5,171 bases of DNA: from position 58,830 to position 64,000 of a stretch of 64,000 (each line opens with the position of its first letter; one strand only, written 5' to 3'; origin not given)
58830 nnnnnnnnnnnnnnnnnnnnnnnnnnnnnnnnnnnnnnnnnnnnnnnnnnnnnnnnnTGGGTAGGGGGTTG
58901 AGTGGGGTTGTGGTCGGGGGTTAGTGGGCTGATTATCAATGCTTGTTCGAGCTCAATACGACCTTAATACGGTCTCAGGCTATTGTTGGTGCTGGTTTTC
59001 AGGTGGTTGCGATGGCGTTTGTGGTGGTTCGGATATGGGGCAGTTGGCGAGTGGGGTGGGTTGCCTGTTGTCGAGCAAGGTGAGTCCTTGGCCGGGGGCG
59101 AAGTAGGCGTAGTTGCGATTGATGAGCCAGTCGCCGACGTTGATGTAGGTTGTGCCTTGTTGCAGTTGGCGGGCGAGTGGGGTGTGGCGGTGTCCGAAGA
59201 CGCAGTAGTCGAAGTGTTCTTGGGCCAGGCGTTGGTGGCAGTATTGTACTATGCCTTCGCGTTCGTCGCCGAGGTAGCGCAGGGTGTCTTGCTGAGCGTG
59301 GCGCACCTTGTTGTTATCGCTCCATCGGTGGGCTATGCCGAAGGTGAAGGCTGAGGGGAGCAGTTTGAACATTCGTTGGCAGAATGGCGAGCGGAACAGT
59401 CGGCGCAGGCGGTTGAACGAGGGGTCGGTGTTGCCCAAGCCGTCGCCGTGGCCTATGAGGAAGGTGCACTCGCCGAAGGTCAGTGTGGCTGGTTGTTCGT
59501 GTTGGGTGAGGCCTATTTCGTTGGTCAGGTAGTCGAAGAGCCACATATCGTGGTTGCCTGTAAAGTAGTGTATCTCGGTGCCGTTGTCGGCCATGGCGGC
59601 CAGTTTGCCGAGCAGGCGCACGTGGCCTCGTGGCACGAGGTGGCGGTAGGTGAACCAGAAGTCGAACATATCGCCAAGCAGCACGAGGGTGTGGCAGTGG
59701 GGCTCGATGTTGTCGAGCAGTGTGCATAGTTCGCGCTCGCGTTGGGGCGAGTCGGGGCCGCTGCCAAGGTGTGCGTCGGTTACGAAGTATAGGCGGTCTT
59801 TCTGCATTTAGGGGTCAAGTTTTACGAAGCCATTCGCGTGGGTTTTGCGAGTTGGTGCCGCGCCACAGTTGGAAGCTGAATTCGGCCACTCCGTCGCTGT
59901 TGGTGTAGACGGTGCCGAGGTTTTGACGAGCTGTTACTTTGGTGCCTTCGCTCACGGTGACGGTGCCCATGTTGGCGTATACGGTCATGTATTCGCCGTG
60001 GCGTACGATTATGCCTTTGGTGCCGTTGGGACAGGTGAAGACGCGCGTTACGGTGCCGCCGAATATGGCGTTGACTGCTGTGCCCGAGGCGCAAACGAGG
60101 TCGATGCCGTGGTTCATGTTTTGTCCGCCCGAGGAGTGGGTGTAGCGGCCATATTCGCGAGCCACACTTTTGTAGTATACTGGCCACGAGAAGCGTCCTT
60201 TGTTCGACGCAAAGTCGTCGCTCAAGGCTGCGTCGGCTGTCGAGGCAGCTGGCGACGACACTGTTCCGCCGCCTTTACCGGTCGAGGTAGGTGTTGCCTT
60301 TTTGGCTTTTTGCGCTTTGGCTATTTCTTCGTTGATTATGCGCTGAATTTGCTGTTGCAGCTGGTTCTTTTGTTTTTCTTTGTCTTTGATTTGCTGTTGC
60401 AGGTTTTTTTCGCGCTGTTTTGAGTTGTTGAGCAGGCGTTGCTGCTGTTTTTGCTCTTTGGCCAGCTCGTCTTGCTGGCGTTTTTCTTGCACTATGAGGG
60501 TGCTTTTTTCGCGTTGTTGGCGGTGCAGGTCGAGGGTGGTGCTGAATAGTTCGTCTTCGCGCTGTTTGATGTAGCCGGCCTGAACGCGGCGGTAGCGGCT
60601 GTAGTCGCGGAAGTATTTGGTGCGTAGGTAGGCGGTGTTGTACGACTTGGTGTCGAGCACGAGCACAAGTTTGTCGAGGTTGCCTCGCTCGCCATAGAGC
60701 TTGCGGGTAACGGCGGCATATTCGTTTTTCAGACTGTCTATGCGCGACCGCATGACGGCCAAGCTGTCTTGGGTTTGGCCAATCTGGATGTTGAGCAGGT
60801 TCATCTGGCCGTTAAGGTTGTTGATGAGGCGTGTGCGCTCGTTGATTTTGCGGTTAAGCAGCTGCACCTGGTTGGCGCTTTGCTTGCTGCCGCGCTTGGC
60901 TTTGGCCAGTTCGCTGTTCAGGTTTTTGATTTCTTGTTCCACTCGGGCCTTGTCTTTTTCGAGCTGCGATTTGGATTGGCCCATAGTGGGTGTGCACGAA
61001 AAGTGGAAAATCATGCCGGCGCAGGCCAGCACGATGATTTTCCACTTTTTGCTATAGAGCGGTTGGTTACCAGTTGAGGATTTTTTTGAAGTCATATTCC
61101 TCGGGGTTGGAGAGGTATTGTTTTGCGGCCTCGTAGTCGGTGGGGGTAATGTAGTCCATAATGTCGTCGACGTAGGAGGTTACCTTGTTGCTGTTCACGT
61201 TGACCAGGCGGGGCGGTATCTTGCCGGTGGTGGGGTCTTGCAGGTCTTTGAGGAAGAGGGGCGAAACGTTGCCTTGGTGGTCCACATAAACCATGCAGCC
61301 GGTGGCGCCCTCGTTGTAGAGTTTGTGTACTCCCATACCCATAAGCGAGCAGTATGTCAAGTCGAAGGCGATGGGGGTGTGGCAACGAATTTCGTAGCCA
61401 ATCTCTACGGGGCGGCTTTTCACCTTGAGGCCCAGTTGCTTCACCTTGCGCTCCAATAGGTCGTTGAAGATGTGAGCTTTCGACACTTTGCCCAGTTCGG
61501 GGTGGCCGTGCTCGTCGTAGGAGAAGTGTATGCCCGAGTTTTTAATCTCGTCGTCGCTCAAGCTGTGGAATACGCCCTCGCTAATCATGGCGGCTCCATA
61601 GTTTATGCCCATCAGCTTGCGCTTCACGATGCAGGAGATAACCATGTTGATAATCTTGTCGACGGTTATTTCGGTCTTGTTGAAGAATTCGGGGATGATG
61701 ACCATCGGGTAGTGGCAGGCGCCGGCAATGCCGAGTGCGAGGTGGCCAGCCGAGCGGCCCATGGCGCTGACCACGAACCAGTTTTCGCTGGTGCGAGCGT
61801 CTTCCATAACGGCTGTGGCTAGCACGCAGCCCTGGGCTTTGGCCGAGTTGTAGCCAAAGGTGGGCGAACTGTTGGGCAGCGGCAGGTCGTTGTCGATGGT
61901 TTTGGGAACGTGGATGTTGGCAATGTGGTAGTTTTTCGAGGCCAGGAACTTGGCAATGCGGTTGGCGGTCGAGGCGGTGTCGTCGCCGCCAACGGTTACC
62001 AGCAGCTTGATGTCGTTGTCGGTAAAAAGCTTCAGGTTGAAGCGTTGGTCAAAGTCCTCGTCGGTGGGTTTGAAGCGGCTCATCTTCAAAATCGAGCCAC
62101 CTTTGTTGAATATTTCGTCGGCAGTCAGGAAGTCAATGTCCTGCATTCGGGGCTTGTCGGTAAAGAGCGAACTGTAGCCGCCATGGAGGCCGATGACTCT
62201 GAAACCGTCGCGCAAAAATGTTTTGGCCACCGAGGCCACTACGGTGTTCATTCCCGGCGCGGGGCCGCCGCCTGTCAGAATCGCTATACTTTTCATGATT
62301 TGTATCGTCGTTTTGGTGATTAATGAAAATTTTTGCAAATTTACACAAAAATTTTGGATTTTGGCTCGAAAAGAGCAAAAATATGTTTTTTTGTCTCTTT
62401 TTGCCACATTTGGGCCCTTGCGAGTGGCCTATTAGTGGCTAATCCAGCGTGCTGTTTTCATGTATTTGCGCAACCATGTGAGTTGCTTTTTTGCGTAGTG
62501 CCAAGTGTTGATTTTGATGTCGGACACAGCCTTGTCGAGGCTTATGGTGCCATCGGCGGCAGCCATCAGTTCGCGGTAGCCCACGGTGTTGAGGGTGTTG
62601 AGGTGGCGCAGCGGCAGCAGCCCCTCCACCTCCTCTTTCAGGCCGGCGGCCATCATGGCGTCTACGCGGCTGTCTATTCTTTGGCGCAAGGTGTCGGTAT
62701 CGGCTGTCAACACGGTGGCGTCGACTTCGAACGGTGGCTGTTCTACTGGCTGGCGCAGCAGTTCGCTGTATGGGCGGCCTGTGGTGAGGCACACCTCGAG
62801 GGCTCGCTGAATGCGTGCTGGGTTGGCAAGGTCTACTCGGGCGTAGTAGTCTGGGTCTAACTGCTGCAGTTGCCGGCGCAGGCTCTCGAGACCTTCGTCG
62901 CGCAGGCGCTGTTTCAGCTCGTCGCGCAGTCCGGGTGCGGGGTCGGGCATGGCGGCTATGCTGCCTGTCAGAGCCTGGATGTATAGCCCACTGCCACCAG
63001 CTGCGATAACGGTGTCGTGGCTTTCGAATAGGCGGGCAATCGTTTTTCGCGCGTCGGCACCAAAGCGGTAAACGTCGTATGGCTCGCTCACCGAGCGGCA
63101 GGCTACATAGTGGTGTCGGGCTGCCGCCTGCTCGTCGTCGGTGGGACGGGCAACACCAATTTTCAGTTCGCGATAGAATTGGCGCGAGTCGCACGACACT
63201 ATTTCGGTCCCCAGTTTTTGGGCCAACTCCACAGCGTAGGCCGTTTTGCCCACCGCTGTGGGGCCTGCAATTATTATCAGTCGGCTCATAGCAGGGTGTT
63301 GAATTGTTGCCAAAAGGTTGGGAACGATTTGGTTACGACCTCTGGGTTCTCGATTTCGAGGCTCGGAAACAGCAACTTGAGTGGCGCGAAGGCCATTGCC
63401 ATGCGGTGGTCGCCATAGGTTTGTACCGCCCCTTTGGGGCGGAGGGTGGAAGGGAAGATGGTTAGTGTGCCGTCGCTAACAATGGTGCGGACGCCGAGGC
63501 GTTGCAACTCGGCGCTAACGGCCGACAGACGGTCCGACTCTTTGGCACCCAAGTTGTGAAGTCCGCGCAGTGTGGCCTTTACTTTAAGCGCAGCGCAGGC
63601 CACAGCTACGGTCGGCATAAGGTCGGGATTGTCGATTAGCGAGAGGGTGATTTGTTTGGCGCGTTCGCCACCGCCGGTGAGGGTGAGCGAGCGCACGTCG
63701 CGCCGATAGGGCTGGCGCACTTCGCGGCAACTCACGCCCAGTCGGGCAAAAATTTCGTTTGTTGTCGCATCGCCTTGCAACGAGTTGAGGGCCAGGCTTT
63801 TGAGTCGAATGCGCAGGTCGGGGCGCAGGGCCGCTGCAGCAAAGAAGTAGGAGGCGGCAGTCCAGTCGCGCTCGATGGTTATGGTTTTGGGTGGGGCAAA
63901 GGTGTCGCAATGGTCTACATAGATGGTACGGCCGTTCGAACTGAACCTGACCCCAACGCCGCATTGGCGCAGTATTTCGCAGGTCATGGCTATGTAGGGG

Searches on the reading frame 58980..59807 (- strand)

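Call 19: search_protein_families(library=pfam, proteins=[window:58980-59807:-])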
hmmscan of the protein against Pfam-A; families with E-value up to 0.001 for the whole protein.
window:58980-59807:- (275 aa): 2 families
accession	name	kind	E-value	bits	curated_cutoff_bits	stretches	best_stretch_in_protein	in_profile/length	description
PF12850.12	Metallophos_2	-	5.3e-07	30.2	27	0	191-227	100-135/154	Calcineurin-like phosphoesterase superfamily domain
PF00149.33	Metallophos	-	1.5e-06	29.2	21.5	1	5-210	2-191/191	Calcineurin-like phosphoesterase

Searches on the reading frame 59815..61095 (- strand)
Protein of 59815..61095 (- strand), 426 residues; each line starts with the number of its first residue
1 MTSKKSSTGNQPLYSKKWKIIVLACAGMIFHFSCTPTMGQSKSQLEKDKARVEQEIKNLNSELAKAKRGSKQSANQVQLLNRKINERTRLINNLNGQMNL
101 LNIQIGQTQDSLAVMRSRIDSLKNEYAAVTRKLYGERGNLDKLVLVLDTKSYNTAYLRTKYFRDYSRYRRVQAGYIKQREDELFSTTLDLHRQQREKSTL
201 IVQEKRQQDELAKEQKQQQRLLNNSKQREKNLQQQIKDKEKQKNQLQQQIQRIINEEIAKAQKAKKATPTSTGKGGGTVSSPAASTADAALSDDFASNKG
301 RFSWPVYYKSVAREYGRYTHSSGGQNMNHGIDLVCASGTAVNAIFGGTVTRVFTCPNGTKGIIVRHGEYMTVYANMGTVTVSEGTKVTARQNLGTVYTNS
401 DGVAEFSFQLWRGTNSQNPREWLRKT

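Call 69: search_protein_families(library=pfam, proteins=[window:59815-61095:-])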
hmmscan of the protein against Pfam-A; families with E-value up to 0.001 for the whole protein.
window:59815-61095:- (426 aa): 2 families
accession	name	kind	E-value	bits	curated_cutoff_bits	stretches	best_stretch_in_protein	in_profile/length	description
PF01551.29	Peptidase_M23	-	7.3e-15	55.4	28.7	1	327-419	2-96/96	Peptidase family M23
PF08614.16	ATG16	-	0.0002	22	33.7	0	44-126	71-160/200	Autophagy protein 16 (ATG16)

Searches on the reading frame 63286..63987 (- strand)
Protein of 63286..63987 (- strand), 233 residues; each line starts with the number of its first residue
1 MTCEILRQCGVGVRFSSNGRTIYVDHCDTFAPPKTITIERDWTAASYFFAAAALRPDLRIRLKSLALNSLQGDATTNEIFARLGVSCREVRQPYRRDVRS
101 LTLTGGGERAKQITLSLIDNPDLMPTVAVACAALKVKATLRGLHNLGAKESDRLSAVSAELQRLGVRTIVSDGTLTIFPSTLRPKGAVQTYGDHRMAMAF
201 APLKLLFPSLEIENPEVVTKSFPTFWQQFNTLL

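Call 50: find_encoding_contigs(protein=window:63286-63987:-, flank=10000, max_places=3)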
Protein window:63286-63987:- (233 aa): no gene with exactly this product is on record in the collection.
